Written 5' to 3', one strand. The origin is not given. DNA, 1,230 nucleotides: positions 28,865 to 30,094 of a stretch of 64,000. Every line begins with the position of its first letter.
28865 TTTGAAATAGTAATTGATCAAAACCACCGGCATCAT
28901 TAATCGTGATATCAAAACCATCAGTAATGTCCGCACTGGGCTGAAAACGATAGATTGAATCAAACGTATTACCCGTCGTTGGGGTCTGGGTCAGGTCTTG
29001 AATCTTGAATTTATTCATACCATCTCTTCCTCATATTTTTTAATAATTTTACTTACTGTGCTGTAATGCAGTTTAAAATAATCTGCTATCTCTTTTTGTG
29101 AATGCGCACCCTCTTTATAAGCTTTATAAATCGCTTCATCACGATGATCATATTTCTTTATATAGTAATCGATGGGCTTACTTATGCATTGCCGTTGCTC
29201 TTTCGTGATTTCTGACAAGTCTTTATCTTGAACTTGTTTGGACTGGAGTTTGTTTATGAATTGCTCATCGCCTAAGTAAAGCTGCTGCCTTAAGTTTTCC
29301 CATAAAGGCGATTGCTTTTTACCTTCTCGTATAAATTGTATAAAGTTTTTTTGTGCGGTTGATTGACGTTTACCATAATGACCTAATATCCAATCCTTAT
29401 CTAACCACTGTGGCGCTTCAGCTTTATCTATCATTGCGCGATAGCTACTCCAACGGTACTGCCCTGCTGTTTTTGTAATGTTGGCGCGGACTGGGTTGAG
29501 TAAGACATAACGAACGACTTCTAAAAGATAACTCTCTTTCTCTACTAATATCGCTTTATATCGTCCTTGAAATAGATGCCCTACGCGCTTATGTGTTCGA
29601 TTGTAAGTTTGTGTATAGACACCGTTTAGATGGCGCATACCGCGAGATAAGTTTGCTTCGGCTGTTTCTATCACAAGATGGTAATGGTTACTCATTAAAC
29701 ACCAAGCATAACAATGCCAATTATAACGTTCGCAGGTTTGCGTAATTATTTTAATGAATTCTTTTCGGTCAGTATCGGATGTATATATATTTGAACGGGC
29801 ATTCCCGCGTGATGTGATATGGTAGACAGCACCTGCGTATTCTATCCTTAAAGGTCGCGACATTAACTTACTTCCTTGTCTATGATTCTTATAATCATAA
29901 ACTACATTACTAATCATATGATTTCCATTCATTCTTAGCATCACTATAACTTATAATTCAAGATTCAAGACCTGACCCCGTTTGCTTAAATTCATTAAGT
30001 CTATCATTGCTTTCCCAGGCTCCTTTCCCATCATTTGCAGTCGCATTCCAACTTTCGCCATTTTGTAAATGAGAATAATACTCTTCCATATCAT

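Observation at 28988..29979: IS200-like Y1-HUH transposase with HTH tail, flanked by 24-bp perfect terminal inverted repeats (REPtron-like element)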

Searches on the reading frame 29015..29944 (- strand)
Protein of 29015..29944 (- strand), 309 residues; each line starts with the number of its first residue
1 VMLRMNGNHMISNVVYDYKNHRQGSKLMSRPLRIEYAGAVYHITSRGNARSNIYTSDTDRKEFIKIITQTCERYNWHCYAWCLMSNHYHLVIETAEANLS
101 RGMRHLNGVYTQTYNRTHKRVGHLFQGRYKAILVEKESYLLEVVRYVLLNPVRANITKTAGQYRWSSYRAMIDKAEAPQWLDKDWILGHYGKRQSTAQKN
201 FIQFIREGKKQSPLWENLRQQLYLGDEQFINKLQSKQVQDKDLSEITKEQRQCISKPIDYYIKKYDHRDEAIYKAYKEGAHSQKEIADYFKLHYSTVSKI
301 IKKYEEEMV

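Call 4: search_protein_families(library=pfam, proteins=[window:29015-29944:-], max_evalue=0.1)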
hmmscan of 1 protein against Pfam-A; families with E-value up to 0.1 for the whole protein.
window:29015-29944:- (309 aa): 15 families
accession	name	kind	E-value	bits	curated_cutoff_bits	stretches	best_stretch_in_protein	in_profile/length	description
PF01797.21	Y1_Tnp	-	1e-14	55.1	23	1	39-147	5-118/121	Transposase IS200 like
PF13384.12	HTH_23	-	3.3e-05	24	24.6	1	275-306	13-43/50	Homeodomain-like domain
PF13518.12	HTH_28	-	4.7e-05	23.8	25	1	274-307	7-39/52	Helix-turn-helix domain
PF01047.28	MarR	-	0.0006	20.1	24.6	1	273-306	10-43/59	MarR family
PF17021.10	Mei5_like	-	0.0041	17.6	32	1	236-277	64-105/118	Putative double-strand recombination repair-like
PF13936.12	HTH_38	-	0.011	16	27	1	270-302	11-42/44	Helix-turn-helix domain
PF12802.13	MarR_2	-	0.012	16.2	27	1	280-306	20-46/61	MarR family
PF19179.5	TTC3_DZIP3_dom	-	0.013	15.6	26.9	1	46-84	36-74/116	E3 ubiquitin-protein ligase TTC3/DZIP3 domain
PF25787.1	HTH_SB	-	0.026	14.8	43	1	281-306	23-48/53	Sleeping Beauty transposase HTH domain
PF13542.12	HTH_Tnp_ISL3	-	0.043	13.7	27.4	1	273-304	21-50/51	Helix-turn-helix domain of transposase family ISL3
PF13545.12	HTH_Crp_2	-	0.062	13.7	27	0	282-307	24-49/70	Crp-like helix-turn-helix domain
PF01325.25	Fe_dep_repress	-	0.073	13.7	26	0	270-306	11-48/60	Iron dependent repressor, N-terminal DNA binding domain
PF18074.6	PriA_C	-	0.077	14.3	26.9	0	146-166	37-58/95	Primosomal protein N C-terminal domain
PF04218.19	CENP-B_N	-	0.078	13.1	21.2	0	272-303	15-45/53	CENP-B N-terminal DNA-binding domain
PF08765.17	Mor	-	0.094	13.2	24.9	0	264-307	57-98/107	Mor transcription activator family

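Call 5: search_protein_families(library=ncbifam, proteins=[window:29015-29944:-], max_evalue=0.1)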
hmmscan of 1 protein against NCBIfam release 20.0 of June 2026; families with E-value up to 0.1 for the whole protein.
window:29015-29944:- (309 aa): 6 families
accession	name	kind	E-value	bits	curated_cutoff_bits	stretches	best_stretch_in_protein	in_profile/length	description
NF047646.1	REP_Tyr_transpos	equivalog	3e-22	79.1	80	1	33-166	4-146/146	REP-associated tyrosine transposase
TIGR02937.1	sigma70-ECF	superfamily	0.00038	20.1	42.9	1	195-304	85-157/165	sigma-70 family RNA polymerase sigma factor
NF033573.1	transpos_IS200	equivalog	0.00075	19.7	55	1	41-121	13-93/126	IS200/IS605 family transposase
NF040785.1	CD3324_fam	subfamily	0.0011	19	65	1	263-301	45-82/82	CD3324 family protein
NF033545.0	transpos_IS630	equivalog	0.0025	17.3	100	1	271-307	4-39/299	IS630 family transposase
TIGR02974.1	phageshock_pspF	equivalog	0.035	13.3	443.55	1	237-304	269-336/336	phage shock protein operon transcriptional activator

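Call 9: find_homologous_proteins(query=window:29015-29944:-)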
Query window:29015-29944:- (309 aa): 8000 proteins with E <= 0.001 among 8000 candidates; the best 120 are listed.
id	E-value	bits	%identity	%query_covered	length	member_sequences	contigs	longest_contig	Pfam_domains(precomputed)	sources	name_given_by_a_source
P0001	1.5e-188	643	100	91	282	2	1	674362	PF01797.22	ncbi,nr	ncbi:MAG: addiction module toxin RelE [Proteobacteria bacterium]|nr:addiction module toxin RelE [Pse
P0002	4.2e-171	586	83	99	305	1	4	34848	PF01797.22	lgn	-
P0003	9.7e-170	582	81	100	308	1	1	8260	PF01797.22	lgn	-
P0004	2.7e-161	554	79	99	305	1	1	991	PF01797.22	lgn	-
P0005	8.0e-159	546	78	98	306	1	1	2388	PF01797.22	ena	-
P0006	8.1e-157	539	77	99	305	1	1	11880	PF01797.22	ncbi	-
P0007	1.3e-156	539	77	98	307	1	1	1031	PF01797.22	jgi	-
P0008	3.2e-154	531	81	90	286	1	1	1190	PF01797.22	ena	-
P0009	1.3e-153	529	76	95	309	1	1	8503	PF01797.22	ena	-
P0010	3.5e-150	517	79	91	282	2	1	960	PF01797.22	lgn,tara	tara:strand:+ start:6989 stop:7837 length:849 start_codon:yes stop_codon:yes gene_type:complete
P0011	3.6e-142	491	69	97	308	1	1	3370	PF01797.22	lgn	-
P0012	3.2e-141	488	70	96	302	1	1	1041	PF01797.22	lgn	-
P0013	5.8e-141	487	69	97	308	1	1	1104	PF01797.22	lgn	-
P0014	1.1e-140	486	69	96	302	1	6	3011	PF01797.22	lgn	-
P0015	1.2e-140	486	69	96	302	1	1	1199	PF01797.22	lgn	-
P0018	7.3e-139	480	72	89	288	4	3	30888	PF01797.22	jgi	jgi:REP-associated tyrosine transposase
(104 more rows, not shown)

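Call 26: search_solved_structures(query=window:29015-29944:-, max_evalue=1, show_alignments=2)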
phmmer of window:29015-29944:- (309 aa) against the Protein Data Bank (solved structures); distinct sequences matched with E-value up to 1: 2.
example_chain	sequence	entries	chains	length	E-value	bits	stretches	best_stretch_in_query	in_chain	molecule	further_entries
9min_D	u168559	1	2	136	0.12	14.9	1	203-280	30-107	designed minibinder KH46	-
8x6d_B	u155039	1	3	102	0.16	14.5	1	196-281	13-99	Protein TBF1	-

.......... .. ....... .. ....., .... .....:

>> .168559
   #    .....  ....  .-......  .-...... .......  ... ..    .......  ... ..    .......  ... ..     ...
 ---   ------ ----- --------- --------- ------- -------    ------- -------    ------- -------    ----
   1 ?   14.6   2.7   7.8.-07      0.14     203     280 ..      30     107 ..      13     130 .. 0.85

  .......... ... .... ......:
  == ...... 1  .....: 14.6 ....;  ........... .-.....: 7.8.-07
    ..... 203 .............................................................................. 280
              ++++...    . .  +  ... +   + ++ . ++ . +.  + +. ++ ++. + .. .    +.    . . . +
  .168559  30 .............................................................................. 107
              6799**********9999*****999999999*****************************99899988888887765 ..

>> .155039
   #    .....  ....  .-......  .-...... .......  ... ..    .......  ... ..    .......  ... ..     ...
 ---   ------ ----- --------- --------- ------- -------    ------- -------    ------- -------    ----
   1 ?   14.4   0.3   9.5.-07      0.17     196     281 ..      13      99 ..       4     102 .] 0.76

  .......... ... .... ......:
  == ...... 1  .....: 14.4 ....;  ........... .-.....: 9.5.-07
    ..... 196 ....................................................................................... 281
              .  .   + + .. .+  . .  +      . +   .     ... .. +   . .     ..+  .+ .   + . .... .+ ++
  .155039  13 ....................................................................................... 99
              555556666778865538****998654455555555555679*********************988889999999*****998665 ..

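Call 29: search_solved_structures(query=A1, max_evalue=1, show_alignments=2)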
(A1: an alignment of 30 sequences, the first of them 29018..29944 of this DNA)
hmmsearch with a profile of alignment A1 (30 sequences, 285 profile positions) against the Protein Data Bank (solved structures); distinct sequences matched with E-value up to 1: 5.
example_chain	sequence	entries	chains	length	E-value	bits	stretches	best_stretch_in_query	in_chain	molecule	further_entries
8a3w_Y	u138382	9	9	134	0.068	15.6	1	58-106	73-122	60S ribosomal protein L27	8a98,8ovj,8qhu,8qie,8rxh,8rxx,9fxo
6az3_Y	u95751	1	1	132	0.069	15.6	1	58-106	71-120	Ribosomal L27e family protein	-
3jcs_Y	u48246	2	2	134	0.071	15.5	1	58-106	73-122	ribosomal protein L27e | eL27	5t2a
4er8_A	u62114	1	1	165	0.12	14.8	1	50-147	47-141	TnpArep for protein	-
7bhy_A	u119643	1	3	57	0.16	14.4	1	243-282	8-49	Deoxyribonucleoside regulator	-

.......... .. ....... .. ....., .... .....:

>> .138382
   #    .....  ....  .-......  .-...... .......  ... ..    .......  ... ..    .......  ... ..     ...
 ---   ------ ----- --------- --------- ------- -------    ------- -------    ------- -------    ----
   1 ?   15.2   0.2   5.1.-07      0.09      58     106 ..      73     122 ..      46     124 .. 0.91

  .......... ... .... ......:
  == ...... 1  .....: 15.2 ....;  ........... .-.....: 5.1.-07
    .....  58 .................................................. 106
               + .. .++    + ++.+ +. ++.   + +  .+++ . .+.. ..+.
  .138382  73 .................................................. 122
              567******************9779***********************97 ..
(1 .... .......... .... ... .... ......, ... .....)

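Call 30: find_related_loci(query=A1, collection=metagenome_contigs, flank=3000)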
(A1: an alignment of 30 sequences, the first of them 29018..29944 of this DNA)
Query A1 (309 aa) in metagenome_contigs; peptide patterns used: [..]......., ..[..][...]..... (x = any residue, [..] = any of these).
600 stretches matched a pattern (row limit reached: there are more); 588 encode a relative of the query (tblastn E <= 1e-3); the best 80 are kept; 80 distinct loci.
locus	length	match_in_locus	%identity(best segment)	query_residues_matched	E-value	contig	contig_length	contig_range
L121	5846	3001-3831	55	25-301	9e-108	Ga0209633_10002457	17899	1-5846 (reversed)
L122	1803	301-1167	52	8-301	5e-114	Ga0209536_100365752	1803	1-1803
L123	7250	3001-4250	51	27-305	7e-106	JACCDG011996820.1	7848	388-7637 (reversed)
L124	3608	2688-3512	53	28-302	2e-107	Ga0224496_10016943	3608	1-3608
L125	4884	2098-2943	52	27-305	1e-105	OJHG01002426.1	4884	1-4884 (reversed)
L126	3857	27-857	54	28-304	5e-105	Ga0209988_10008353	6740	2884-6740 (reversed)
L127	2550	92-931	51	28-308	1e-108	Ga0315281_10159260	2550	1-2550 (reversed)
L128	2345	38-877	54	28-307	8e-109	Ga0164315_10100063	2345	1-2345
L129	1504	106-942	52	25-303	6e-112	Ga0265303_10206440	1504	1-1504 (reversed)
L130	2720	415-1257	51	27-307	1e-106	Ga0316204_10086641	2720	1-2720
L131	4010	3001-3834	51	28-306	3e-103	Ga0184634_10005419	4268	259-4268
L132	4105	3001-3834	51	25-302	1e-102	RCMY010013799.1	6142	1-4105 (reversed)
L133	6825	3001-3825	51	27-301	1e-102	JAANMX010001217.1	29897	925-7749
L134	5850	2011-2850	51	25-305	3e-102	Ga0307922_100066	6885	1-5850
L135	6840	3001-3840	51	25-305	3e-102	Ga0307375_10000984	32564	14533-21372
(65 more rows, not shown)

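Call 33: predict_structure(alignment_id=A1)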
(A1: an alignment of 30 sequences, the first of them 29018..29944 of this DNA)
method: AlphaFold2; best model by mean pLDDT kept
length: 309 residues; sequences in the alignment: 30
mean_pLDDT: 77.9   pTM: 0.62
mean pLDDT of the five models: 77.9, 76.0, 75.9, 75.1, 74.7
residues with pLDDT >= 90: 137; 70-90: 90; 50-70: 24; < 50: 58
segments of 3 or more residues with pLDDT < 50: 1-32, 221-230, 239-243, 245-252
pLDDT, mean of each block of 10 residues (from residue 1): 30 31 36 69 90 95 97 94 96 89 94 96 86 81 91 88 95 92 92 90 83 56 44 49 46 68 89 85 88 91 82
secondary structure, 60 per line:
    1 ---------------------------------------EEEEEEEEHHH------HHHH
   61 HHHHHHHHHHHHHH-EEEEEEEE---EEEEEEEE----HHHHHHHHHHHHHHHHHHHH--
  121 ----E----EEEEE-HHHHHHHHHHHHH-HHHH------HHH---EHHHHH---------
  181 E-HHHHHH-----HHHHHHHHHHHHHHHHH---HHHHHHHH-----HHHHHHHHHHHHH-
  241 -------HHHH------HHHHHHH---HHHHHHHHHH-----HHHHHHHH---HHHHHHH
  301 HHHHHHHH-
elements in order: E40-47 H57-74 E76-83 E87-94 H99-118 E130-134 H136-148 H150-153 H167-171 H183-188 H194-210 H214-221 H227-239 H248-251 H258-264 H268-277 H283-290 H294-308

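Call 41: find_encoding_contigs(protein=P0001, flank=2000, max_places=3)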
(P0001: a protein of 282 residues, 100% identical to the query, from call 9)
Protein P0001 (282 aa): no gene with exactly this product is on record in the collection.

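Call 42: find_encoding_contigs(protein=P0002, flank=6000, max_places=6)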
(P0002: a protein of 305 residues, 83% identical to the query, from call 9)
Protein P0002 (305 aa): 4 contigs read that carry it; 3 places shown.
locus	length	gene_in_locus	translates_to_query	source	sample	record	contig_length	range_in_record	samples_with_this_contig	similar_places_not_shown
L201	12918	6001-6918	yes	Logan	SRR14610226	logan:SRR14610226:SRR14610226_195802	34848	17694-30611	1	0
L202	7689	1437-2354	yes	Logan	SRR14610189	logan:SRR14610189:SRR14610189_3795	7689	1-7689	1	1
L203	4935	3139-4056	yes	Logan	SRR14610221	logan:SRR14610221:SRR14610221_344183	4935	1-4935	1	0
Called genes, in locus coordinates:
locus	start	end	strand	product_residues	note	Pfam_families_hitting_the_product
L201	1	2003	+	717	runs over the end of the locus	PF03412:Peptidase_C39, PF00664:ABC_membrane, PF00005:ABC_tran, PF02463:SMC_N (faint)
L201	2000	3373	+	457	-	PF25917:BSH_RND (weak), PF25984:BSH_YknX (faint), PF25988:HH_CyaD, PF25994:HH_AprE, PF26002:Beta-barrel_AprE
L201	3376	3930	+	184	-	PF10543:ORF6N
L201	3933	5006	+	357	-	PF16261:DUF4915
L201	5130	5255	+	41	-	-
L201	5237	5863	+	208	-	-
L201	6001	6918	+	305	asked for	PF01797:Y1_Tnp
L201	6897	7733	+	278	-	-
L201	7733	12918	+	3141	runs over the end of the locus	?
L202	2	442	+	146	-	?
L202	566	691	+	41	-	-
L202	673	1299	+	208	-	-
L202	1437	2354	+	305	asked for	PF01797:Y1_Tnp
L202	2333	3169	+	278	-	-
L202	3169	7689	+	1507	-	?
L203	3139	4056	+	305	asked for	PF01797:Y1_Tnp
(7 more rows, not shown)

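Call 53: search_protein_families(library=pfam, alignment_id=A1, max_evalue=0.01)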
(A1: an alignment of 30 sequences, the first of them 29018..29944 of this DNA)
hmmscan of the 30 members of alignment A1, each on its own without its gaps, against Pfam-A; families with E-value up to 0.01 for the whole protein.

A. member 1, window:29018-29944:- (309 aa): 5 families
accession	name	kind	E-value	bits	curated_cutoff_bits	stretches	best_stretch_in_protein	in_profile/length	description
PF01797.21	Y1_Tnp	-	1e-14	55.1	23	1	39-147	5-118/121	Transposase IS200 like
PF13384.12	HTH_23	-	3.3e-05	24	24.6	1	275-306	13-43/50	Homeodomain-like domain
PF13518.12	HTH_28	-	4.7e-05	23.8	25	1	274-307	7-39/52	Helix-turn-helix domain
PF01047.28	MarR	-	0.0006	20.1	24.6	1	273-306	10-43/59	MarR family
PF17021.10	Mei5_like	-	0.0041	17.6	32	1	236-277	64-105/118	Putative double-strand recombination repair-like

B. families by the number of members that match (of 30 scanned): 23 families
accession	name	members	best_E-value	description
PF01797.21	Y1_Tnp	30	7.6e-22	Transposase IS200 like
PF13384.12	HTH_23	23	5.2e-07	Homeodomain-like domain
PF13518.12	HTH_28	14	9.4e-06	Helix-turn-helix domain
PF01047.28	MarR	8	0.0006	MarR family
PF13936.12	HTH_38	8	0.00064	Helix-turn-helix domain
PF13542.12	HTH_Tnp_ISL3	6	0.00061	Helix-turn-helix domain of transposase family ISL3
PF12802.13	MarR_2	5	0.00028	MarR family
PF13545.12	HTH_Crp_2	5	0.00042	Crp-like helix-turn-helix domain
PF01381.28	HTH_3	4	1.2e-05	Helix-turn-helix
PF08281.18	Sigma70_r4_2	3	1.6e-05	Sigma-70, region 4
PF04545.22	Sigma70_r4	3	0.0028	Sigma-70, region 4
PF04552.19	Sigma54_DBD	2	0.0046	Sigma-54, DNA binding domain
PF13551.12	HTH_29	2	0.0069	Winged helix-turn helix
PF04218.19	CENP-B_N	2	0.0096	CENP-B N-terminal DNA-binding domain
PF13556.12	HTH_30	1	0.00052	PucR C-terminal helix-turn-helix domain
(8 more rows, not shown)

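Call 57: search_dna_similar(query=window:29018-29863:-, collection=plasmids, mode=protein, max_rows=15)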
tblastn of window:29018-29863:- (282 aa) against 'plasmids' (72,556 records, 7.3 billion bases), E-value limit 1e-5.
Records with a match: 29; places in all: 35; records where one place covers at least 80% of the query: 1.
Best place of each record, by identity: <60% 29.
By first word of the organism name: Paraburkholderia 8; Nostoc 4; Skermanella 3; Legionella 2; Rhodospirillum 2; Pseudoalteromonas 1; Sporomusa 1; Pseudomonas 1; Acetoanaerobium 1; Iodobacter 1; and 5 more.
By predicted mobility (MOB-suite, as given by PLSDB): non-mobilizable 19; mobilizable 5; conjugative 5.
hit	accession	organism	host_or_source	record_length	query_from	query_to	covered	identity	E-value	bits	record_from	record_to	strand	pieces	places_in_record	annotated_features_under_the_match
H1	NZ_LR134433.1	Legionella adelaidensis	environmental,Cooling tower water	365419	1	276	98%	48.9%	2e-87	291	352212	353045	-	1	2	transposase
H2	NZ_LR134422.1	Legionella adelaidensis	environmental,Cooling tower water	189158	84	276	66%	43.4%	1e-33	169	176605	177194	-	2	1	hypothetical protein (x2)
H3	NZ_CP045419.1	Pseudoalteromonas sp. THAF3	pure culture,Surface of a polyethylene ...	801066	1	209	74%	30.4%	3e-20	97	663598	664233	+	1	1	none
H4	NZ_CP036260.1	Sporomusa termitida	whole organism,intestinal contents of ...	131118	1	178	63%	33.7%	4e-28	120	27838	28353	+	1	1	transposase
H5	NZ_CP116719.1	Pseudomonas aeruginosa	Homo sapiens,urine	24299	1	207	73%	28.3%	2e-25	112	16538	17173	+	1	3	transposase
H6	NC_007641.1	Rhodospirillum rubrum ATCC 11170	-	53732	1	142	50%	38.5%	4e-25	111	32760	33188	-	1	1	transposase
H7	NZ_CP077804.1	Rhodospirillum rubrum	cell culture,culture collection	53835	1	142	50%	38.5%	4e-25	111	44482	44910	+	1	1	transposase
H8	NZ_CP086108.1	Skermanella mucosa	single cell,crude oil contaminated ...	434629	1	142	50%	36.4%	1e-23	107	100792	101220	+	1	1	transposase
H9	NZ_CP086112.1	Skermanella rosea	single cell,hydrocarbon-contaminated ...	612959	1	141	50%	36.6%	7e-24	108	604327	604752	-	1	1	transposase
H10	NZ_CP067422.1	Skermanella sp. TT6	Homo sapiens,single cell,skin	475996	1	141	50%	36.6%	3e-23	106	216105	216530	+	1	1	transposase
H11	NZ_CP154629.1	Acetoanaerobium noterae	cell culture,Sludge of a digestion ...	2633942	1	147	52%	34.0%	3e-25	112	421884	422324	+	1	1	none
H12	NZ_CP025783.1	Iodobacter fluviatilis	whole organism,Glacial lake sediment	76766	15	142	45%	36.4%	3e-19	95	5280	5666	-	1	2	transposase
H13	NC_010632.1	Nostoc punctiforme PCC 73102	-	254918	1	129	46%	34.8%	4e-12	74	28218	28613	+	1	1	none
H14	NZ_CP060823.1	Cylindrospermopsis curvispora GIHE-G1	Water for algae observation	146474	1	129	46%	34.8%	6e-11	70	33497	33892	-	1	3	transposase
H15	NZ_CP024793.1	Nostoc flagelliforme CCNUN1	cell culture,desert soil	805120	1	129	46%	34.1%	6e-12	73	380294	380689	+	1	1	transposase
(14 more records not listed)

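Call 58: search_dna_similar(query=window:29018-29863:-, collection=phages, mode=protein, max_rows=10)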
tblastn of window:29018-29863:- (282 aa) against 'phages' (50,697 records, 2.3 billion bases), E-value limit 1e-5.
Records with a match: 1; places in all: 1; records where one place covers at least 80% of the query: 0.
Best place of each record, by identity: <60% 1.
By first word of the organism name: Bacteriophage 1.
By host as written in the record: - 1.
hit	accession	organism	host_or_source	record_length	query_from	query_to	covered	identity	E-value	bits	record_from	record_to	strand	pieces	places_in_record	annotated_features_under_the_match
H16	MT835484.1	Bacteriophage sp.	human fecal samples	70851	9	164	55%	25.6%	6e-14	77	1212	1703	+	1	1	record has no annotation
